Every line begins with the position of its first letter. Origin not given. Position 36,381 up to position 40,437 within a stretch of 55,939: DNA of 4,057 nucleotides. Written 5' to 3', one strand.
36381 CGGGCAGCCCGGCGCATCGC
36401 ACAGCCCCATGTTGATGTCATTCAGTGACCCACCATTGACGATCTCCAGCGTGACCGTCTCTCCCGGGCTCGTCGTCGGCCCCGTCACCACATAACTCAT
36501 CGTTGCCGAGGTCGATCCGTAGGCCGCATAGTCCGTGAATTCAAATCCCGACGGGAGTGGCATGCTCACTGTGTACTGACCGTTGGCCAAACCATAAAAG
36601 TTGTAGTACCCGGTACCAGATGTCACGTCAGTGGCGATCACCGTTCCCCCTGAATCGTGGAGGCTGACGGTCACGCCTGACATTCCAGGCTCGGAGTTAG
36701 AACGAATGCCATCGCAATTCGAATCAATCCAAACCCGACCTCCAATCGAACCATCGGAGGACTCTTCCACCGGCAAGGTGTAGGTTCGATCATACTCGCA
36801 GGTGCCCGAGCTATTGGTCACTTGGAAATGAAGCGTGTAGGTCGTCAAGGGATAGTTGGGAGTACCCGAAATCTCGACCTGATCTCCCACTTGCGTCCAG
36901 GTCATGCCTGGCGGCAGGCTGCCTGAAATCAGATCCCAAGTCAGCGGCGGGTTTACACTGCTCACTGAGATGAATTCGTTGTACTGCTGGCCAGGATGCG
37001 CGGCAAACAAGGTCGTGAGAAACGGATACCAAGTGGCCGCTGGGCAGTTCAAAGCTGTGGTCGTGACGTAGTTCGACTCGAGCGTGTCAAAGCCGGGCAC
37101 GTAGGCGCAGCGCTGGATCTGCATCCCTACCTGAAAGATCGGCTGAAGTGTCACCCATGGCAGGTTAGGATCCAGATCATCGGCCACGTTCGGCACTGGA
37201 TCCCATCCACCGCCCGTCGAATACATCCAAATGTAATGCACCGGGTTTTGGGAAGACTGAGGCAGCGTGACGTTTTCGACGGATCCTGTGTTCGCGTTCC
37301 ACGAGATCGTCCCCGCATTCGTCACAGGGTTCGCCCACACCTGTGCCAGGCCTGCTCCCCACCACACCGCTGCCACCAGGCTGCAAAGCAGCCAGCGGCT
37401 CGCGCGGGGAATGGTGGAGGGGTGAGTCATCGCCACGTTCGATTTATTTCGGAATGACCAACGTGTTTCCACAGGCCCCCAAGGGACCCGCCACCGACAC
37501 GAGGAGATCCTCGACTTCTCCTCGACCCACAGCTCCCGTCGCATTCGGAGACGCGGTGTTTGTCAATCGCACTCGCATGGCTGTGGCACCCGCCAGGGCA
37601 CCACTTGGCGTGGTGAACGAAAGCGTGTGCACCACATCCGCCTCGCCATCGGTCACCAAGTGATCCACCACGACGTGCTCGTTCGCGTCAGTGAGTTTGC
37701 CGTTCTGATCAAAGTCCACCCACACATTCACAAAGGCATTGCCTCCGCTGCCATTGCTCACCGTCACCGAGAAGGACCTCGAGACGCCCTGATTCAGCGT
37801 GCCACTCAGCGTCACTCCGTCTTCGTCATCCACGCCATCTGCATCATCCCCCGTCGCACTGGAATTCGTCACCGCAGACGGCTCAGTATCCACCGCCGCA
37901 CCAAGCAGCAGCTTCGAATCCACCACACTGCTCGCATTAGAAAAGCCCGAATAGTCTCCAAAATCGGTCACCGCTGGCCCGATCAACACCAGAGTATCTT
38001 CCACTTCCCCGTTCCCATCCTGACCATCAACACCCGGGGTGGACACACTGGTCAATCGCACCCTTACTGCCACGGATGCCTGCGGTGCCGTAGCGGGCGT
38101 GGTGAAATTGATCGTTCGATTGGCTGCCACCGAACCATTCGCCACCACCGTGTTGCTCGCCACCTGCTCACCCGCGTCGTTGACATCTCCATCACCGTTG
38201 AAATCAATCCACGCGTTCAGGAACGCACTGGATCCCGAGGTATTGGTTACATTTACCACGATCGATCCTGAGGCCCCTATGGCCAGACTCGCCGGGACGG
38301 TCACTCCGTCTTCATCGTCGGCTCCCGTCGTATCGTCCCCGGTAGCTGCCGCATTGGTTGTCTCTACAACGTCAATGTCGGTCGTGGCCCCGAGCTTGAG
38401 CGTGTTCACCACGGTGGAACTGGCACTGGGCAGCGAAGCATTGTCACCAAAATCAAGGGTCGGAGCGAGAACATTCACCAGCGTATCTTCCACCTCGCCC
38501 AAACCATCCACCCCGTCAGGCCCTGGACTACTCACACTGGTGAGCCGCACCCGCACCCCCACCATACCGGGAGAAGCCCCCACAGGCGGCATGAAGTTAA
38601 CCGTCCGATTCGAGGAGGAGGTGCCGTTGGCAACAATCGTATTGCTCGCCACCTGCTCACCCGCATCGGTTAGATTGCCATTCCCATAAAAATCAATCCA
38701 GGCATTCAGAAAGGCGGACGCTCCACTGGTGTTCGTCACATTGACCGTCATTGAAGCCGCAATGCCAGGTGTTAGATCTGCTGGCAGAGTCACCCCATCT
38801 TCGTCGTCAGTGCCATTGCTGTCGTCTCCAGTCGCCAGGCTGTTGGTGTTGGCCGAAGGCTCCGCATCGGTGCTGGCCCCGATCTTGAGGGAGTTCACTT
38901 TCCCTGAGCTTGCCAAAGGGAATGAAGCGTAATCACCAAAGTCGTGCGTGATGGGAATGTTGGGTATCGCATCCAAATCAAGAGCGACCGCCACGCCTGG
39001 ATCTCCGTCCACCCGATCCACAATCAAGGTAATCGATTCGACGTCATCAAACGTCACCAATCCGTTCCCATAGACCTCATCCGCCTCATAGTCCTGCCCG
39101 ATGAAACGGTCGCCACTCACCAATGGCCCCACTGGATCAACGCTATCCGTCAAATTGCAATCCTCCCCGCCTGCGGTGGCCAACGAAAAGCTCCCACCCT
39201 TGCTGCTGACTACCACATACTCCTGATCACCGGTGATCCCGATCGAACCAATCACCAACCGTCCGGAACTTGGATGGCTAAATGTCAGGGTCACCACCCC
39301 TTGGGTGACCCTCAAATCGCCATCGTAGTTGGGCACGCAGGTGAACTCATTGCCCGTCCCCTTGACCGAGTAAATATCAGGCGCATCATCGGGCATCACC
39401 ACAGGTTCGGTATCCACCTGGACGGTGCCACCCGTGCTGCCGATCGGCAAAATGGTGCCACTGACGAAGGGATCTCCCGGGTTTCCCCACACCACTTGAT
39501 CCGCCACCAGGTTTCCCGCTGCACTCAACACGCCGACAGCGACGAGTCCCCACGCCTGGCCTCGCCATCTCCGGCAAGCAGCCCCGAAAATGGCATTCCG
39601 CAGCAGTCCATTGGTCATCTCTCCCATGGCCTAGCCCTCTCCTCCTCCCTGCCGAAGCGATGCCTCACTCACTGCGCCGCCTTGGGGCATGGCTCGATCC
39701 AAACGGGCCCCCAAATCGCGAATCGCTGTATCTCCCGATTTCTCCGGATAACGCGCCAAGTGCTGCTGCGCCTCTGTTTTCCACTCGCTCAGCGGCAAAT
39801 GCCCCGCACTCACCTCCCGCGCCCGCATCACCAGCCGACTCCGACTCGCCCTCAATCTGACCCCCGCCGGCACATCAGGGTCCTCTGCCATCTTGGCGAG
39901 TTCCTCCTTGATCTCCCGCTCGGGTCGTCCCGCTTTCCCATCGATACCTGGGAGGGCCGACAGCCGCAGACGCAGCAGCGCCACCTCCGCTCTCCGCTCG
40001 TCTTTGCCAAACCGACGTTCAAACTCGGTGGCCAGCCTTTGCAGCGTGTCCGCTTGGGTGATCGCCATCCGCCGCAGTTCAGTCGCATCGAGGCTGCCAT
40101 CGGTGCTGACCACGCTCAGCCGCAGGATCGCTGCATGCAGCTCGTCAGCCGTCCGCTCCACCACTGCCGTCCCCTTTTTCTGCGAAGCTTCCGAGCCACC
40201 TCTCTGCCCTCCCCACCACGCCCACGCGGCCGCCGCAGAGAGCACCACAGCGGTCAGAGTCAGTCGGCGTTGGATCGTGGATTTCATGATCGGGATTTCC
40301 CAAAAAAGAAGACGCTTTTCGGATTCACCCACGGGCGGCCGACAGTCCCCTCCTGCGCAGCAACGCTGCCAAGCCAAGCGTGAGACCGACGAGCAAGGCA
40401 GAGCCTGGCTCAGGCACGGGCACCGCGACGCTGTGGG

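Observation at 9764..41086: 31-kb five-gene operon led by a PEP-CTERM protein, encoding about 10,400 aa of GEVED / Ig-like / SdrD-B repeat surface proteins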

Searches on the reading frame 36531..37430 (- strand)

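Call 9: search_protein_families(library=ncbifam, proteins=[window:36531-37430:-], max_evalue=0.01)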
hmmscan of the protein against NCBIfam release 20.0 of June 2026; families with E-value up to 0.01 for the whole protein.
window:36531-37430:- (300 aa): 2 families
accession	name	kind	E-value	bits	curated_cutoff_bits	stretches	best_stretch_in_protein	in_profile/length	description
NF012181.0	MSCRAMM_SdrD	exception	4.1e-12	44.4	2500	1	228-298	794-864/1379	MSCRAMM family adhesin SdrD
NF000535.3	MSCRAMM_SdrC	exception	1.3e-10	40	1700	1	198-297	466-567/963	MSCRAMM family adhesin SdrC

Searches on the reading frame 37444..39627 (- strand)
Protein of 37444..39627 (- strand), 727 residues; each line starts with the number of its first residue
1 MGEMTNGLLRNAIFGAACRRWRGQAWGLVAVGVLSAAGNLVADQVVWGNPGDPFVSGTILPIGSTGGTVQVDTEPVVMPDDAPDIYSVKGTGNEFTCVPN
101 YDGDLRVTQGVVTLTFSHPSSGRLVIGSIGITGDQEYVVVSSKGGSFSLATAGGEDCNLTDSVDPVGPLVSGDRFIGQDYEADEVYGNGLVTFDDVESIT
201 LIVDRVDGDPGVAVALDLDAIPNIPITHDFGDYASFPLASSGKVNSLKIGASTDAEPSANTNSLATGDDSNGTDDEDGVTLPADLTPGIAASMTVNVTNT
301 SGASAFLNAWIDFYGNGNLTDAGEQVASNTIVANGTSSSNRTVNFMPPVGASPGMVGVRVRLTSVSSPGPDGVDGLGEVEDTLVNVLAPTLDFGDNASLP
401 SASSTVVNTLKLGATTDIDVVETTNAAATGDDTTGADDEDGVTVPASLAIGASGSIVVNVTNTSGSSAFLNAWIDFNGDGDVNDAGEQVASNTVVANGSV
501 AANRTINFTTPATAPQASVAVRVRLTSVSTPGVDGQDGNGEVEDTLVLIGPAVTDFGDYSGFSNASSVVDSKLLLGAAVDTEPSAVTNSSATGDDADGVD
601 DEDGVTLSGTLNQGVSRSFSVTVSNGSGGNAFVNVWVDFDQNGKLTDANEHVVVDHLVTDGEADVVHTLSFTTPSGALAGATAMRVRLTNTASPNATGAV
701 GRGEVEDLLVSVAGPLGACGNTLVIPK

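Call 4: search_protein_families(library=pfam, proteins=[window:37444-39627:-], max_evalue=0.01)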
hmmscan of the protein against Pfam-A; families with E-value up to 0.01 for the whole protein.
window:37444-39627:- (727 aa): 2 families
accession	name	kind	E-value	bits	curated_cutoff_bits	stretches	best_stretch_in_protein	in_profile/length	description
PF20009.4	GEVED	-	3.1e-32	111.7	24.4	3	633-707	2-74/78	GEVED domain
PF11681.13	KPP10_Orf10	-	0.00078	19.8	25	0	433-500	45-107/144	Bacteriophage KPP10, Structural protein ORF10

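Call 9: search_protein_families(library=ncbifam, proteins=[window:37444-39627:-], max_evalue=0.01)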
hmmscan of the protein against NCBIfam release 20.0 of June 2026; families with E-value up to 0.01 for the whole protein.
window:37444-39627:- (727 aa): 1 family
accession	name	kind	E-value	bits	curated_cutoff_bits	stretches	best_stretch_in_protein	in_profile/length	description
NF047971.1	ThermolysLepto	equivalog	5.8e-10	38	1350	1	634-712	692-771/776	M4 family metalopeptidase thermolysin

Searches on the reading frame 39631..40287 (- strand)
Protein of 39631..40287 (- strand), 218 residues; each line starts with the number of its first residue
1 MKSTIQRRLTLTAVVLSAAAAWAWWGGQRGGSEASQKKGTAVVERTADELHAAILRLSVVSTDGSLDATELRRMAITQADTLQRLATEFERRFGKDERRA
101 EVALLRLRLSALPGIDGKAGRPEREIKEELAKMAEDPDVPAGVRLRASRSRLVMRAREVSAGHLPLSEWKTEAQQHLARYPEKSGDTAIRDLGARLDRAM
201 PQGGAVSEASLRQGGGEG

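Call 4: search_protein_families(library=pfam, proteins=[window:39631-40287:-], max_evalue=0.01)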
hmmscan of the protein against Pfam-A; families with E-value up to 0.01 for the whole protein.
window:39631-40287:- (218 aa): 0 families

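Call 9: search_protein_families(library=ncbifam, proteins=[window:39631-40287:-], max_evalue=0.01)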
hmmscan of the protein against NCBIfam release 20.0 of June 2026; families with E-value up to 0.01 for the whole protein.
window:39631-40287:- (218 aa): 0 families
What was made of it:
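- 39631..40287 (-): g2: a 218-aa lineage-specific orphan with an N-terminal hydrophobic anchor followed by a charged region; not part of the conserved module. No Pfam or NCBIfam family (calls 4, 9).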

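Call 11: find_homologous_proteins(query=window:39631-40287:-)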
Query window:39631-40287:- (218 aa): 1 proteins with E <= 0.001 among 2986 candidates.
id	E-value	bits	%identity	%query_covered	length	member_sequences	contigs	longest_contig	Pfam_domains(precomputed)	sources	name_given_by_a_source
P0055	2.1e-130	450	100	100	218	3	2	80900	-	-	-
